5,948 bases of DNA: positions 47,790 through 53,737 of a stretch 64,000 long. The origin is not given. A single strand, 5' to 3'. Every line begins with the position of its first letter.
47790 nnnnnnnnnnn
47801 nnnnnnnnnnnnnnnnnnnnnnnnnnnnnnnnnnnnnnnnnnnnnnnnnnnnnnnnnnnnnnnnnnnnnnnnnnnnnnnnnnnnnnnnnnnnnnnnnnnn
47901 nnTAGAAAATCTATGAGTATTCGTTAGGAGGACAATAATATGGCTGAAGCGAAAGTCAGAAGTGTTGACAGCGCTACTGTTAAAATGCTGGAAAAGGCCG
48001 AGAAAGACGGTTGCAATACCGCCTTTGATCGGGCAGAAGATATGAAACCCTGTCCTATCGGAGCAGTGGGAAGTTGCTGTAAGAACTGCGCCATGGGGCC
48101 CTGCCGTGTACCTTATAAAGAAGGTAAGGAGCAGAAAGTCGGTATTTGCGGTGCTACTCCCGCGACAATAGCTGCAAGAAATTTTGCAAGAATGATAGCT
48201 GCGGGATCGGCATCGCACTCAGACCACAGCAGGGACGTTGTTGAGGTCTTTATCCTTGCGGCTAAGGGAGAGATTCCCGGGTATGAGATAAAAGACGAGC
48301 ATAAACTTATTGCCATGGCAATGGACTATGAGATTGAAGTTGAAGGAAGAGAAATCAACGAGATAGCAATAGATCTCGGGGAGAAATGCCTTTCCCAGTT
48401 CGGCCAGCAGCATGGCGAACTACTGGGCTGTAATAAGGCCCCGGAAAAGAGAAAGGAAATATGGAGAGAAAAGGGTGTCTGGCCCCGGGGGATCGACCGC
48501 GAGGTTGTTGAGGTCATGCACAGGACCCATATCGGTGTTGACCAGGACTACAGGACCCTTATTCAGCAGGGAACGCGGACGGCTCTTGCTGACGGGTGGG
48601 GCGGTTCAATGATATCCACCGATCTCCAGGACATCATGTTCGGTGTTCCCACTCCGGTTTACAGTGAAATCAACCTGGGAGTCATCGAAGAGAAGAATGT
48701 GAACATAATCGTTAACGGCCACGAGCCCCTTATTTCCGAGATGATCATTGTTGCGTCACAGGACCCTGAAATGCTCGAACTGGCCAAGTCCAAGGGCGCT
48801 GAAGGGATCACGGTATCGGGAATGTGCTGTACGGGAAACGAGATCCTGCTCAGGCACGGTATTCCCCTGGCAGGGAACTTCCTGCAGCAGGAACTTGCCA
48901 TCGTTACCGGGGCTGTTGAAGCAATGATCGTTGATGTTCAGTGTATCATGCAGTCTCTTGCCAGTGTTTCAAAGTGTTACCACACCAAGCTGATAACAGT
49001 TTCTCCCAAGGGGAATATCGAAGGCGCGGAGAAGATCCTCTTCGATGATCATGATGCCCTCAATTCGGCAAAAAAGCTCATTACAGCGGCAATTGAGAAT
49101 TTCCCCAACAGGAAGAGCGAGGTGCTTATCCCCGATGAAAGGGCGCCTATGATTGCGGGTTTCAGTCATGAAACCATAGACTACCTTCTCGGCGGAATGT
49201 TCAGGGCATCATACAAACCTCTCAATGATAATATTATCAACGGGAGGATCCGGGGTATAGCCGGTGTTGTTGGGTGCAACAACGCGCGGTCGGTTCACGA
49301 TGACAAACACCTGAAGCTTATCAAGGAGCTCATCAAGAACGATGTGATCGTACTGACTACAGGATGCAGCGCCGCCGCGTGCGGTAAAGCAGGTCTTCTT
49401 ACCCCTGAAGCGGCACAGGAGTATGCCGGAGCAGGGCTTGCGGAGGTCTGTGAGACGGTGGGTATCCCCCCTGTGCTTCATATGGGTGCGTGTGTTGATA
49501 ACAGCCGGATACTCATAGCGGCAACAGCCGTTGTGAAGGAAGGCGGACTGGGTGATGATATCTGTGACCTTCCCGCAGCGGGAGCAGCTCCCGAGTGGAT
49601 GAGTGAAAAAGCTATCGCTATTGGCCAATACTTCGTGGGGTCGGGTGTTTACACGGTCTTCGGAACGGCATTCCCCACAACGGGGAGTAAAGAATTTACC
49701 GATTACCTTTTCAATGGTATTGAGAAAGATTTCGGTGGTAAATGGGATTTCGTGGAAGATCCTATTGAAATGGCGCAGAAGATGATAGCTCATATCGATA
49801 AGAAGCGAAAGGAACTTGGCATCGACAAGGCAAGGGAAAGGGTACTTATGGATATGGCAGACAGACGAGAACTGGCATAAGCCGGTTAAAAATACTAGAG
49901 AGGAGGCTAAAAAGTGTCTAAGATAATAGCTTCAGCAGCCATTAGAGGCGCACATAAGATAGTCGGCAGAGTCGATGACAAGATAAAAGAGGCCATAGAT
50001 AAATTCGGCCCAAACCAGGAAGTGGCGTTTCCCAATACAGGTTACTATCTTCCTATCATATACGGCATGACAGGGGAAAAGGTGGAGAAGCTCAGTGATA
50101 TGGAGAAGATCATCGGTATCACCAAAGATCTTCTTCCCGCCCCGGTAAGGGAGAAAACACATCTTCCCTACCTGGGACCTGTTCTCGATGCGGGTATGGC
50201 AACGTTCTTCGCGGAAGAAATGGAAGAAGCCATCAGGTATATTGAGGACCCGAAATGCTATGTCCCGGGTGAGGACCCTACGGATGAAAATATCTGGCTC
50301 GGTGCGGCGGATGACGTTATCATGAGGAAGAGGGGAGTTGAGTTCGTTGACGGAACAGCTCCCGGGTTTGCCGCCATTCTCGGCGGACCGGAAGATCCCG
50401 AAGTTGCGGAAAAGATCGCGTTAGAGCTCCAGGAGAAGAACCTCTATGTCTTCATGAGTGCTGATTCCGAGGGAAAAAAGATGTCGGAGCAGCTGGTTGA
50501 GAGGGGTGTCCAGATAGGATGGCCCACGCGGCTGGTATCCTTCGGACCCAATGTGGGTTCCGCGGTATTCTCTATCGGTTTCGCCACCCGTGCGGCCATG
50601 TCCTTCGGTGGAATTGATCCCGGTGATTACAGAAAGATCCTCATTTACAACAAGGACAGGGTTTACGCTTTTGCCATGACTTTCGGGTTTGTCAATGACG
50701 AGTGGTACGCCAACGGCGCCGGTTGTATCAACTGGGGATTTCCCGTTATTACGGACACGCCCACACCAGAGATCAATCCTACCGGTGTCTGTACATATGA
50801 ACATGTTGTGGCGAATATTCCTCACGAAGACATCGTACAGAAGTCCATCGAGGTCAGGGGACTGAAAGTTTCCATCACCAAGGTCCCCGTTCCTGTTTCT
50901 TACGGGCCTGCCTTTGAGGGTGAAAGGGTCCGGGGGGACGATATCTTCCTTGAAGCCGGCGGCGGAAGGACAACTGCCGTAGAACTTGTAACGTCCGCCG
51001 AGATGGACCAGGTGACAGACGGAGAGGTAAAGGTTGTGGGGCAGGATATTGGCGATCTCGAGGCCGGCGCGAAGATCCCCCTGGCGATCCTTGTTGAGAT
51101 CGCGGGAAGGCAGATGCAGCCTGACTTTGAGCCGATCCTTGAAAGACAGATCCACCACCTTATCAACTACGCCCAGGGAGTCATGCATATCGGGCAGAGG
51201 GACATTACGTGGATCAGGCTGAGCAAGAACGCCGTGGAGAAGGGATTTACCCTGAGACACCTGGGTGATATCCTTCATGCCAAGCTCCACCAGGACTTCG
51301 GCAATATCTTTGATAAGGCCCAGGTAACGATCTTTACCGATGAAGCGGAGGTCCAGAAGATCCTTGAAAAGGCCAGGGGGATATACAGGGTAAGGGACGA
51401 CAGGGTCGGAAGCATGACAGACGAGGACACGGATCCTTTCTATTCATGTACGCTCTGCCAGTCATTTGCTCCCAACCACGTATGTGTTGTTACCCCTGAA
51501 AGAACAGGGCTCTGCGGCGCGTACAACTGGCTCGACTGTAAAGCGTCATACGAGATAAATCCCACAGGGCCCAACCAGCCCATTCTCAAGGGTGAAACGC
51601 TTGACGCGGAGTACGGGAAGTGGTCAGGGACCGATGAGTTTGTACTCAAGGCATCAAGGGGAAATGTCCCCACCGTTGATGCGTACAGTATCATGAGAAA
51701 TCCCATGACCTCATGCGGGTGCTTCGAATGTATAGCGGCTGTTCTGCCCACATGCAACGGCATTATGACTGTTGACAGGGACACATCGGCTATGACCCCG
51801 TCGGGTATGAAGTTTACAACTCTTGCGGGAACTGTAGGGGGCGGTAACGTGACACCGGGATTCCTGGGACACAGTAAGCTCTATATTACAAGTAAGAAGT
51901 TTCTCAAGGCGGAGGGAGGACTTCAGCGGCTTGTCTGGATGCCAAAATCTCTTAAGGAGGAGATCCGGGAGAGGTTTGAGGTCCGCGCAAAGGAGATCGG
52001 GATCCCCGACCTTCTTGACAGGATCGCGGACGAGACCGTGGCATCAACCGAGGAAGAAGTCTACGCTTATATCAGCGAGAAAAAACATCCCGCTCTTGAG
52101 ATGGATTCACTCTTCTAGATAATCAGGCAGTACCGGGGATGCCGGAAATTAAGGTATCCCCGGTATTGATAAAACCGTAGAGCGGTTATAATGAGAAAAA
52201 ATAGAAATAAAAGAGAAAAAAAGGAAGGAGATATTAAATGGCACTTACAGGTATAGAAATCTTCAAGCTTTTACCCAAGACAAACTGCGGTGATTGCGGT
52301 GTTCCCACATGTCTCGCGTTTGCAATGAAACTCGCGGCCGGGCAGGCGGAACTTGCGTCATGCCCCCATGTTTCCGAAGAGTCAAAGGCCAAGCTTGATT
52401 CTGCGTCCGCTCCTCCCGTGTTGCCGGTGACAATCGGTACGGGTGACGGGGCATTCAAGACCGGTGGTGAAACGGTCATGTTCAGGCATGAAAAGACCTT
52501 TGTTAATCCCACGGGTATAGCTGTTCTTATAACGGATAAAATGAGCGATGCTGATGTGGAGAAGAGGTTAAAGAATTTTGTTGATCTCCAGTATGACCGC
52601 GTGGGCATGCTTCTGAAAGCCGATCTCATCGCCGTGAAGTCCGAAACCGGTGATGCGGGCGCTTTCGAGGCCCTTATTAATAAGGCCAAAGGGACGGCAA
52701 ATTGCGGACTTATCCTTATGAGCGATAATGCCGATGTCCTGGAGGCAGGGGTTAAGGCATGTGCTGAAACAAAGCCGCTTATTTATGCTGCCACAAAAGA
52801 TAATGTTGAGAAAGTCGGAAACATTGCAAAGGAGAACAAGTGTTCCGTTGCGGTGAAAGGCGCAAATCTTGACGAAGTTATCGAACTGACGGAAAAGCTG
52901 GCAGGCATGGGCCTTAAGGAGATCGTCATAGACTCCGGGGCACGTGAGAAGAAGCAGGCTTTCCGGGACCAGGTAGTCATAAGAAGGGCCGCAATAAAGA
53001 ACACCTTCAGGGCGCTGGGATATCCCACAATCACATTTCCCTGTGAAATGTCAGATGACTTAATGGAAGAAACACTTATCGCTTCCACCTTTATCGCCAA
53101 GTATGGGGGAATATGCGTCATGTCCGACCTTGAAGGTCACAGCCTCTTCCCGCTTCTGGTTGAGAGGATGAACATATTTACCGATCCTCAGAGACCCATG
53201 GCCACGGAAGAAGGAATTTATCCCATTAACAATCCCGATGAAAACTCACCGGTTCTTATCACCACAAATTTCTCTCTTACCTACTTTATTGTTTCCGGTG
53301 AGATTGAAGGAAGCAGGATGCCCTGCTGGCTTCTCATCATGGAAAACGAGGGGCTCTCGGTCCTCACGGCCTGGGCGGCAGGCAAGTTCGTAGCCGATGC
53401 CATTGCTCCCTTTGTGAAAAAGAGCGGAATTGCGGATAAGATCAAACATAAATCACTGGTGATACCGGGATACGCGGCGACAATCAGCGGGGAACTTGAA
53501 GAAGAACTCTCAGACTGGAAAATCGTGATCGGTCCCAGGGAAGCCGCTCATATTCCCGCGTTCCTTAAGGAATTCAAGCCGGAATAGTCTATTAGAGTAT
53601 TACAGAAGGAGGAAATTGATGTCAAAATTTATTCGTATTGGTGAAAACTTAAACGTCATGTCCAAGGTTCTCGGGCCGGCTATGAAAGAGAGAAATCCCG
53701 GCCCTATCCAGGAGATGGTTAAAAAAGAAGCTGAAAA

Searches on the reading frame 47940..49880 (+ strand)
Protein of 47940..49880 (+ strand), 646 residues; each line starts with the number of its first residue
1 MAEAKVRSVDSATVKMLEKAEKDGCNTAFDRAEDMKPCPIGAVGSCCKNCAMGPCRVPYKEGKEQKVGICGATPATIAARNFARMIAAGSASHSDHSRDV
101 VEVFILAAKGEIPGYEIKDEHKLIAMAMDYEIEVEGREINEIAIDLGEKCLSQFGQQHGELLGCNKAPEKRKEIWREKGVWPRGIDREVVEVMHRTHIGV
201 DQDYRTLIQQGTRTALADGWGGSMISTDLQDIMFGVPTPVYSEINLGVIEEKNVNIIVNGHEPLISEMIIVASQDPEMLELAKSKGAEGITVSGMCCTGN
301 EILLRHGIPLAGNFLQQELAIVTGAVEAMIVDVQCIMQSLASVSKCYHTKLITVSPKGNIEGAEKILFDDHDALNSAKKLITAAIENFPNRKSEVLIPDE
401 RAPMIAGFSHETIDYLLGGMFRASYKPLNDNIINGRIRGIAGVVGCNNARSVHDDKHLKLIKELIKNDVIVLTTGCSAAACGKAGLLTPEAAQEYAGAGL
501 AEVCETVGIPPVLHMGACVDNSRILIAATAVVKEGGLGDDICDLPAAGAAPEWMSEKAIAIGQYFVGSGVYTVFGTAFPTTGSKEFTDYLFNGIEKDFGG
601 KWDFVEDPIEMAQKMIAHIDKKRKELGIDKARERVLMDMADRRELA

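Call 82: search_protein_families(library=pfam, proteins=[window:47940-49880:+], max_evalue=0.00001)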
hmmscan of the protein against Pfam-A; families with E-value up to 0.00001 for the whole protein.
window:47940-49880:+ (646 aa): 1 family
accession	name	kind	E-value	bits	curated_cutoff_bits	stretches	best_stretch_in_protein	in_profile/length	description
PF03063.25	Prismane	-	7.4e-170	566.4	27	1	46-608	2-512/513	Prismane/CO dehydrogenase family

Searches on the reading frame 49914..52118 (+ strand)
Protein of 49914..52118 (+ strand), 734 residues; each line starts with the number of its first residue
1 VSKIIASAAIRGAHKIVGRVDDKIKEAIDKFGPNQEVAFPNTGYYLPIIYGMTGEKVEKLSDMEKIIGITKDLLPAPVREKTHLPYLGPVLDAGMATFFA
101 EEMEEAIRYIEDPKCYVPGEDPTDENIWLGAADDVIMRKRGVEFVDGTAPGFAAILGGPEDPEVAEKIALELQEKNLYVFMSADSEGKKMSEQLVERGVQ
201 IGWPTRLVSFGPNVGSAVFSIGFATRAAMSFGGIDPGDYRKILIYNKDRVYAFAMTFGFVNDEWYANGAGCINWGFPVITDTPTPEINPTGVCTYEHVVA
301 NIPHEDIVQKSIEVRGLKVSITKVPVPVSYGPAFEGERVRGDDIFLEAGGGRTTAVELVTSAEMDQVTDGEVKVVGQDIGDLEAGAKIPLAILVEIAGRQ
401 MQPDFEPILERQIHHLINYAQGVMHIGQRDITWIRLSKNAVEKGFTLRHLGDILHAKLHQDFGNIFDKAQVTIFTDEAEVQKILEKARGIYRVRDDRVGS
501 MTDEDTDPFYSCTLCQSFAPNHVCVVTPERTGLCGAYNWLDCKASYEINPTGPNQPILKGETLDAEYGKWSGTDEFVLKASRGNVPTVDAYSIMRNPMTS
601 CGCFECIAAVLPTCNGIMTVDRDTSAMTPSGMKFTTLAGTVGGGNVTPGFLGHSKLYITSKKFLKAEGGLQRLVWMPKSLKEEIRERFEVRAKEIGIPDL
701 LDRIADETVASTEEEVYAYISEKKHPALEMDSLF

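Call 82: search_protein_families(library=pfam, proteins=[window:49914-52118:+], max_evalue=0.00001)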
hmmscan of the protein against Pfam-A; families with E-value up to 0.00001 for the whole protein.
window:49914-52118:+ (734 aa): 3 families
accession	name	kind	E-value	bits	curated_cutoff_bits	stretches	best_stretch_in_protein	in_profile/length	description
PF19436.4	ACS_CODH_B_C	-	1.3e-120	402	25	1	491-733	1-244/245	ACS/CODH beta subunit C-terminal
PF03598.20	CdhC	-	5.6e-67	224.9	24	1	326-480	1-155/155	CO dehydrogenase/acetyl-CoA synthase complex beta subunit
PF18537.6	CODH_A_N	-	2e-28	98.6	32.2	1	23-110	3-83/83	Carbon monoxide dehydrogenase subunit alpha N-terminal domain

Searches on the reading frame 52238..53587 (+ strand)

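Call 82: search_protein_families(library=pfam, proteins=[window:52238-53587:+], max_evalue=0.00001)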
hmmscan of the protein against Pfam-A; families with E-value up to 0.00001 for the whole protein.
window:52238-53587:+ (449 aa): 2 families
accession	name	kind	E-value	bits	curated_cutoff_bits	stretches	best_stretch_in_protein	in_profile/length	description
PF03599.22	CdhD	-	7.8e-95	318.3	24.8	1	64-442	2-386/387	CO dehydrogenase/acetyl-CoA synthase delta subunit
PF04060.18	FeS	-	1.6e-13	50.6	23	1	12-44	1-33/33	Putative Fe-S cluster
